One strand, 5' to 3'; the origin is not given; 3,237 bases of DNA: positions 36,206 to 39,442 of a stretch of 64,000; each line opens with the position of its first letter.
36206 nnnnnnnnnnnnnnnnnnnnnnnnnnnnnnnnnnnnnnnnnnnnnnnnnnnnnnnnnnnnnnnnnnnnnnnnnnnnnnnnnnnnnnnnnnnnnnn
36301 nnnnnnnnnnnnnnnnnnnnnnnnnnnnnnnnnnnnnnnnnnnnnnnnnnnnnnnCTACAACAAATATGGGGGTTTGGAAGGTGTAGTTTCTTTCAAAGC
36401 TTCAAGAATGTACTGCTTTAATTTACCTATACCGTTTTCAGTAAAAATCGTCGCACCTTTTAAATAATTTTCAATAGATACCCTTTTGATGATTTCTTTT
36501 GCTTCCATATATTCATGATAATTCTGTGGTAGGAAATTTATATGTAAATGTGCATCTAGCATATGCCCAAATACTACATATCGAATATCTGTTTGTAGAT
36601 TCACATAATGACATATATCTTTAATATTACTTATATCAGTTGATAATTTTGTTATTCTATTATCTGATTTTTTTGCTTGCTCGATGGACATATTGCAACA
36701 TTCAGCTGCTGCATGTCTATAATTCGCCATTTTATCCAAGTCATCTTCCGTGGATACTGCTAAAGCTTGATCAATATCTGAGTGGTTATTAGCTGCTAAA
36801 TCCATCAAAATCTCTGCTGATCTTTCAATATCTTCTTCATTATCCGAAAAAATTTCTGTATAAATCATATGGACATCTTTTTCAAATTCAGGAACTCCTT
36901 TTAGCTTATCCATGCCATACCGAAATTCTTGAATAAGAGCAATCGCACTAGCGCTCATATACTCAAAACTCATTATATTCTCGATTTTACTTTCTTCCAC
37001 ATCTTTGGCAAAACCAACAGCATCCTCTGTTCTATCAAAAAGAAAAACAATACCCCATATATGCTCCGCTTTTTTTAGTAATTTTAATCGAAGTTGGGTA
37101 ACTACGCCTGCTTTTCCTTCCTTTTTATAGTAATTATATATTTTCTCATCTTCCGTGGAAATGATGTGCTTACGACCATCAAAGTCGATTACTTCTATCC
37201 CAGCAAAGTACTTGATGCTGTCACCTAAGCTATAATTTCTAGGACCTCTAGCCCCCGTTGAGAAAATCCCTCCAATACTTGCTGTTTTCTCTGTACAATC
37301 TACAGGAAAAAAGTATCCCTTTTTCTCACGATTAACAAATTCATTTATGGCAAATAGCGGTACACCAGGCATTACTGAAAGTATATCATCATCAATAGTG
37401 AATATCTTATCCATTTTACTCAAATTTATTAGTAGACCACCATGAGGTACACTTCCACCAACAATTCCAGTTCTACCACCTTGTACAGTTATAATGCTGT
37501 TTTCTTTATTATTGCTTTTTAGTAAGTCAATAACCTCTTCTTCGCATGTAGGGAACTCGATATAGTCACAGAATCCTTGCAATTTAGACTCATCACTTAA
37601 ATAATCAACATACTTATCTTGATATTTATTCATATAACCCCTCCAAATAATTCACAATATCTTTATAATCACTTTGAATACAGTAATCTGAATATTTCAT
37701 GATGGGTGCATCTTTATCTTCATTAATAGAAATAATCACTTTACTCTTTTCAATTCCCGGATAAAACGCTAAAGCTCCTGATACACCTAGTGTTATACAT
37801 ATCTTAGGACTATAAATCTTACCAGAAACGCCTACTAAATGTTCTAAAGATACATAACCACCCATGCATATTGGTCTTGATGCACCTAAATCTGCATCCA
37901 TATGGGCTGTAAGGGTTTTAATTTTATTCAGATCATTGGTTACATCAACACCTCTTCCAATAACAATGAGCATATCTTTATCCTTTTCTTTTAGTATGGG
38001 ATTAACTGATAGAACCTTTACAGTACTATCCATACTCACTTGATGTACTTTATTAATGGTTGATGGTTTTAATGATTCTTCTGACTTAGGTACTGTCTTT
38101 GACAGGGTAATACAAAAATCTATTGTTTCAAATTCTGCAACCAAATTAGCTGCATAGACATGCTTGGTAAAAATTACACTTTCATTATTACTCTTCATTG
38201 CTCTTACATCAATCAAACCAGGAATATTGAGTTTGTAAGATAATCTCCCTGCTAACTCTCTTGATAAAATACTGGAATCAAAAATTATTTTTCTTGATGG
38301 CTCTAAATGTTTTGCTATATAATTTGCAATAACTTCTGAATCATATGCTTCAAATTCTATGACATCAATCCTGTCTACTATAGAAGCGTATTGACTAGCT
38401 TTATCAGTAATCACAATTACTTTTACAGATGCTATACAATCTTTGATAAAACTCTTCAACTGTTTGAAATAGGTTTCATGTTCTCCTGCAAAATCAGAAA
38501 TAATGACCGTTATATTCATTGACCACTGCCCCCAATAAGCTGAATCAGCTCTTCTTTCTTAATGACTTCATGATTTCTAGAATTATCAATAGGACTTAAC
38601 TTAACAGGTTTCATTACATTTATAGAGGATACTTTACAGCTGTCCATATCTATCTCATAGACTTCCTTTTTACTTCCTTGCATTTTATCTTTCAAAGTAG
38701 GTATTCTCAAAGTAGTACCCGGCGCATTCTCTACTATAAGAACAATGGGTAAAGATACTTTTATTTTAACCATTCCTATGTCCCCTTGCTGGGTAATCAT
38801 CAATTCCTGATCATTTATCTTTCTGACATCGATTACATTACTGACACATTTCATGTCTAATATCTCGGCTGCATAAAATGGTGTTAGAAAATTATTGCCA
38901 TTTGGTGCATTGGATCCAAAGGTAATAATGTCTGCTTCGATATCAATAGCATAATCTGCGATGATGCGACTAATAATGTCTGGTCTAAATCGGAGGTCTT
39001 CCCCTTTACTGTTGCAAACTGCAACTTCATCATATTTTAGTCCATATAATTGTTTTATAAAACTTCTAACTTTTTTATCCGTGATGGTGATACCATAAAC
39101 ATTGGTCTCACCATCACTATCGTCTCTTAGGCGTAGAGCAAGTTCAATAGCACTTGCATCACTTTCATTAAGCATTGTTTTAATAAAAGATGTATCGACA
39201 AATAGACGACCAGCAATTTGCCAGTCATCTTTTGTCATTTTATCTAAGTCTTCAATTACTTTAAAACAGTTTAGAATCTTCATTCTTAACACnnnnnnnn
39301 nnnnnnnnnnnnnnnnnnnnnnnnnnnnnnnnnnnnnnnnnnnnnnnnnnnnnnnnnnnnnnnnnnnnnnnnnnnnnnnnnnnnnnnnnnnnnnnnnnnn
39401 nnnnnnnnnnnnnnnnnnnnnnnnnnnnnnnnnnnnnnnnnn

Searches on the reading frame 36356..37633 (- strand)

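Call 9: search_protein_families(library=pfam, proteins=[window:36356-37633:-], max_evalue=0.001)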
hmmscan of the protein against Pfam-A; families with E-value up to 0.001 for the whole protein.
window:36356-37633:- (425 aa): 2 families
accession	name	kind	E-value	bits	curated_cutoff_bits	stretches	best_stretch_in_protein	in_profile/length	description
PF01565.28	FAD_binding_4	-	3.8e-21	75.7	26.4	1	25-154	4-134/139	FAD binding domain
PF02913.24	FAD-oxidase_C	-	3e-10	40.7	21.2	1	195-411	8-220/248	FAD linked oxidases, C-terminal domain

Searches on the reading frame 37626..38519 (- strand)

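Call 9: search_protein_families(library=pfam, proteins=[window:37626-38519:-], max_evalue=0.001)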
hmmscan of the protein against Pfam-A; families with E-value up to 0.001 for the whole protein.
window:37626-38519:- (297 aa): 2 families
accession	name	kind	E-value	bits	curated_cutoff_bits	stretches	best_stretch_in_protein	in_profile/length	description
PF00766.25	ETF_alpha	-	2.6e-19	69.4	27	1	180-256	4-80/81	Electron transfer flavoprotein FAD-binding domain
PF01012.27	ETF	-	8.1e-08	32.7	26.7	1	41-134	53-148/181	Electron transfer flavoprotein domain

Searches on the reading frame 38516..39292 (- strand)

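Call 9: search_protein_families(library=pfam, proteins=[window:38516-39292:-], max_evalue=0.001)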
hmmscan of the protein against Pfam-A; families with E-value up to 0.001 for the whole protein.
window:38516-39292:- (258 aa): 1 family
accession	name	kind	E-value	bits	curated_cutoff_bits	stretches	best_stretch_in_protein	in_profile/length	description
PF01012.27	ETF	-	1.6e-10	41.6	26.7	1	38-215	10-177/181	Electron transfer flavoprotein domain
